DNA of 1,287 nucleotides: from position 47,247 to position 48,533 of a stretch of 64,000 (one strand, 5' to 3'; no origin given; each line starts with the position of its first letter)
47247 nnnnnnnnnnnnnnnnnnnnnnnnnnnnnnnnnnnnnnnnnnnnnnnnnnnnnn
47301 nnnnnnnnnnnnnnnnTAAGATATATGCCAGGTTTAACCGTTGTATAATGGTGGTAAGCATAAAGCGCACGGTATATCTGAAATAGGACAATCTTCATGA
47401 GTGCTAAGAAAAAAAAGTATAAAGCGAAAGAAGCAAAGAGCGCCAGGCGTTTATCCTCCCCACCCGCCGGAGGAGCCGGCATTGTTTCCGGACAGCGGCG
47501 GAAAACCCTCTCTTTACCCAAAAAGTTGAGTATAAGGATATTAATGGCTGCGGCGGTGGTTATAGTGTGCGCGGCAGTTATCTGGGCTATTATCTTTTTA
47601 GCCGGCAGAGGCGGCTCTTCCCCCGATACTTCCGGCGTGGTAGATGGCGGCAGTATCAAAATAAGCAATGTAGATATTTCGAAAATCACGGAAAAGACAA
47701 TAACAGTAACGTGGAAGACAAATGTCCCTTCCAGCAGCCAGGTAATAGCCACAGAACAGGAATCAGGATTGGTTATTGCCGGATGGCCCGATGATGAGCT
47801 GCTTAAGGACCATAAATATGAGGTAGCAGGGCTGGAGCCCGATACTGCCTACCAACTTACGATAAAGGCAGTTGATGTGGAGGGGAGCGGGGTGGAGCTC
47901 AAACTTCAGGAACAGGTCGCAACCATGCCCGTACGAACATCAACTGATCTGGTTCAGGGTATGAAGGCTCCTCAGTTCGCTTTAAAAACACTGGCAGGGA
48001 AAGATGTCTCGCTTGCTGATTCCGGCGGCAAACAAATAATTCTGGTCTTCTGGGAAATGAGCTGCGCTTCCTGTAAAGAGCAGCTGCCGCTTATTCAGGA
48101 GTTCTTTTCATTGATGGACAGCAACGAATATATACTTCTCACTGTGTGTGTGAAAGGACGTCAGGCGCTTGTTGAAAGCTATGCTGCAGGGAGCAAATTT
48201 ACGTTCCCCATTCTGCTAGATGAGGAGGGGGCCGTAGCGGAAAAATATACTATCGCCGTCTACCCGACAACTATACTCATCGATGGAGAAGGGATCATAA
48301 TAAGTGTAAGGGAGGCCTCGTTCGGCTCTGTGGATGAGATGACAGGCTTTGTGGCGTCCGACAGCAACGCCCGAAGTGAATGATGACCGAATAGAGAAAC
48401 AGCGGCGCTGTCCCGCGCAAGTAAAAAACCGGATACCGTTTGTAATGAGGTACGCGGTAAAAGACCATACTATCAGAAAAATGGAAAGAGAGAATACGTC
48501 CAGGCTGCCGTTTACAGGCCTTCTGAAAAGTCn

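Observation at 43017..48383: Thiol-disulfide relay island interleaved with arsenic transporters: ArsP-like permease, mini-thioredoxin, CcdA flanked by two paralogous CxxC lipoproteins, Acr3, FN3-TlpA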

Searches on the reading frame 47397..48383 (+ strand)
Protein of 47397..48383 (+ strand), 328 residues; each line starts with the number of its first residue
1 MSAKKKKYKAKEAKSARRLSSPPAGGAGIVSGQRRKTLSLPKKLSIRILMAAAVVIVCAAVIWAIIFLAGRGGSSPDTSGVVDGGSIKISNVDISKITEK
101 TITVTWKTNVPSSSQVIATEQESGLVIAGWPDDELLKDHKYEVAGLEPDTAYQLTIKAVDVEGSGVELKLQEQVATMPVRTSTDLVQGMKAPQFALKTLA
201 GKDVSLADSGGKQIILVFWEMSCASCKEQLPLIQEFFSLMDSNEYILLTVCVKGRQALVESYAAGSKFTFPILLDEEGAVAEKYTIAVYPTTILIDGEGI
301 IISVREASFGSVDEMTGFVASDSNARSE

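Call 3: search_protein_families(library=pfam, proteins=[window:47397-48383:+], max_evalue=0.01)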
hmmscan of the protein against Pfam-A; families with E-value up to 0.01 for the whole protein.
window:47397-48383:+ (328 aa): 9 families
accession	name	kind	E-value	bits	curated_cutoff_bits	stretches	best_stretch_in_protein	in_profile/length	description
PF00578.27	AhpC-TSA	-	2.1e-20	73.4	26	1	188-302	2-122/124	AhpC/TSA family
PF08534.16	Redoxin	-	2.4e-13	50.5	26.6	1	187-305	2-132/148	Redoxin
PF00041.27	fn3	-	3.9e-08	33.8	25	1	89-167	3-76/84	Fibronectin type III domain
PF13905.12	Thioredoxin_8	-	5.5e-06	27.1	27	1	211-300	1-93/94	Thioredoxin-like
PF13098.12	Thioredoxin_2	-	0.00047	20.9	27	1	209-300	3-86/104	Thioredoxin-like domain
PF17425.8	Arylsulfotran_N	-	0.0021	18.5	24.2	1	100-164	12-77/88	Arylsulfotransferase Ig-like domain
PF20187.3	DUF6550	-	0.0039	17.9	27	1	47-125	10-90/190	Family of unknown function (DUF6550)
PF16656.11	Pur_ac_phosph_N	-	0.006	17.6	30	0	95-158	9-80/93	Purple acid Phosphatase, N-terminal domain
PF00085.26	Thioredoxin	-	0.0086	16.5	23.5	0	212-265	19-71/103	Thioredoxin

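Call 4: search_protein_families(library=ncbifam, proteins=[window:47397-48383:+], max_evalue=0.01)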
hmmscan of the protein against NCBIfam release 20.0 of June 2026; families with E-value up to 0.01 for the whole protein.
window:47397-48383:+ (328 aa): 11 families
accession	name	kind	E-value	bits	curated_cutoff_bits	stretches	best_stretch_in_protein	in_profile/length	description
NF002854.0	PRK03147.1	subfamily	1.4e-21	77.2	170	1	185-306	36-157/176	thiol-disulfide oxidoreductase ResA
NF041202.1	StoA_CxxC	exception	1.8e-19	70.2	210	1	189-302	31-145/163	endospore biogenesis thiol-disulfide oxidoreductase StoA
NF041054.1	WAxxUGC_long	equivalog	2.1e-13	50.3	300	1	178-310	71-203/354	ResA-like WAxxUGC motif-containing protein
NF047696.1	ThlDiSintTplARhiz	equivalog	1.8e-07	31.2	230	1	189-253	75-139/219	thiol:disulfide interchange protein TlpA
NF006960.0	PRK09437.1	equivalog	7.7e-06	25.9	140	1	185-286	4-105/156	thioredoxin-dependent thiol peroxidase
NF010625.0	PRK14018.1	equivalog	8.7e-05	21.2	522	1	196-307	41-158/521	bifunctional peptide-methionine (S)-S-oxide reductase MsrA/peptide-methionine (R)-S-oxide reductase MsrB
TIGR02661.1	MauD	equivalog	0.0001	21.8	188.6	1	188-302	49-160/189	methylamine dehydrogenase accessory protein MauD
NF040769.1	SelL_rel_redox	subfamily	0.00041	20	120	1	190-282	2-96/173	SelL-related redox protein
NF038285.1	deiodinase_rel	hypoth_equivalog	0.0008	19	250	1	189-244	180-237/347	deiodinase family protein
TIGR00385.1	dsbE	subfamily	0.00094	18.8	123.15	1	189-302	38-151/173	DsbE family thiol:disulfide interchange protein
TIGR01068.1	thioredoxin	equivalog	0.0027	17.8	96.8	0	209-238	12-41/101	thioredoxin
